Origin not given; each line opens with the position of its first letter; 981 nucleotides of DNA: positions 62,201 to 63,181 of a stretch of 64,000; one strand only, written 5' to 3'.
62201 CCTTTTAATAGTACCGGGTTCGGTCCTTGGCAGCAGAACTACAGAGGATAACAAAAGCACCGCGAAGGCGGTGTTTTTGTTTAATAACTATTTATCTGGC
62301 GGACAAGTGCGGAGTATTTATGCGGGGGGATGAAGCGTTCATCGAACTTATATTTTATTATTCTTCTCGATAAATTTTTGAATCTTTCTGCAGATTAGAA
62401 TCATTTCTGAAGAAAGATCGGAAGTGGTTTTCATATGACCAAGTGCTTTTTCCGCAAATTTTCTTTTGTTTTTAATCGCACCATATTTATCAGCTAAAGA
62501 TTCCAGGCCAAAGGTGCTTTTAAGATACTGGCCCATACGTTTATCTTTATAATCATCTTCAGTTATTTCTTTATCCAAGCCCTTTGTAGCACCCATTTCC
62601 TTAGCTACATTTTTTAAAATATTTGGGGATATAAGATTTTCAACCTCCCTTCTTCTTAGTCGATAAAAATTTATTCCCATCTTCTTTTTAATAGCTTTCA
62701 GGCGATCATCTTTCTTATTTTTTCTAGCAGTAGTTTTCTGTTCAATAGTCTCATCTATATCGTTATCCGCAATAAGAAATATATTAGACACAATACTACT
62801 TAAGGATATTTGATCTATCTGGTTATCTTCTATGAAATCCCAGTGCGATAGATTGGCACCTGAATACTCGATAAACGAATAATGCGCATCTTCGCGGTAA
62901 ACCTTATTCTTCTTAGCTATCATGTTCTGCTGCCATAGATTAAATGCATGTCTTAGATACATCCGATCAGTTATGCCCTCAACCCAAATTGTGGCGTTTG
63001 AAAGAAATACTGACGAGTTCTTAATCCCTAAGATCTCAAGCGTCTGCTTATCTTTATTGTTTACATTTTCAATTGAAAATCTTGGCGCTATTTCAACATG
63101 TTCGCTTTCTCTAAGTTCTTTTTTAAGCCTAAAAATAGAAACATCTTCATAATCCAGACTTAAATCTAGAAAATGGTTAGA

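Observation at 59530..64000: Terminal accessory island: GC-rich 630-aa multi-TM coiled-coil protein followed by an AT-rich OLD-family-like ATPase/Toprim nuclease gene that runs off the window edge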

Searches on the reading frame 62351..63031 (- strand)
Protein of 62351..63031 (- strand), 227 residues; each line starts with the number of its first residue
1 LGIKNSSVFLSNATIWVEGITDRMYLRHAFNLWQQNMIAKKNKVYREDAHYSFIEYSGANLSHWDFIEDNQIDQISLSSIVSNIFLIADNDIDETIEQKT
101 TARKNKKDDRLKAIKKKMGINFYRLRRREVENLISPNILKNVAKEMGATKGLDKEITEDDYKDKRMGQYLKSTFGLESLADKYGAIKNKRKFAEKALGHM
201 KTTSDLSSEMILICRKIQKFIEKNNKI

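Call 96: search_solved_structures(query=A8, max_evalue=10, show_alignments=4)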
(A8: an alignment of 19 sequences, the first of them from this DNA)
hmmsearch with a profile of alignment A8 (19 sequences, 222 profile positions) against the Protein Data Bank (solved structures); distinct sequences matched with E-value up to 10: 2.
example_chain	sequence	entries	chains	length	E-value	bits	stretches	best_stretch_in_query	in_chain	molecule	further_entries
2wl8_A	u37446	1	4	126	1.1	12.2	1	121-211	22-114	PEROXISOMAL BIOGENESIS FACTOR 19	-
5lnf_A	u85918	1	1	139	1.5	11.8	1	121-211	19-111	Peroxisomal biogenesis factor 19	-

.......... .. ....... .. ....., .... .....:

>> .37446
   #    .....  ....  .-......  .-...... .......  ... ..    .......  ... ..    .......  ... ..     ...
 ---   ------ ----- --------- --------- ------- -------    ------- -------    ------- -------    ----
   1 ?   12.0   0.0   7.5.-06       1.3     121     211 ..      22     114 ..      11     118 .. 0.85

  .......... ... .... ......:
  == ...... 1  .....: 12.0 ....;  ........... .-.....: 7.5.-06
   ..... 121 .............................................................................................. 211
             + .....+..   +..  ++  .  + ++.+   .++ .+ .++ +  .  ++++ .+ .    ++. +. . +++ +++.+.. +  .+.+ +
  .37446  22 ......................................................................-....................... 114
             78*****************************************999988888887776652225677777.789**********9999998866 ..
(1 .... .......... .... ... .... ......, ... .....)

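Call 98: search_protein_families(library=padloc, proteins=[window:62351-63031:-], max_evalue=1)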
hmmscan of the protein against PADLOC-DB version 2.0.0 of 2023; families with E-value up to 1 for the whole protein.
seq(227 aa): 0 families
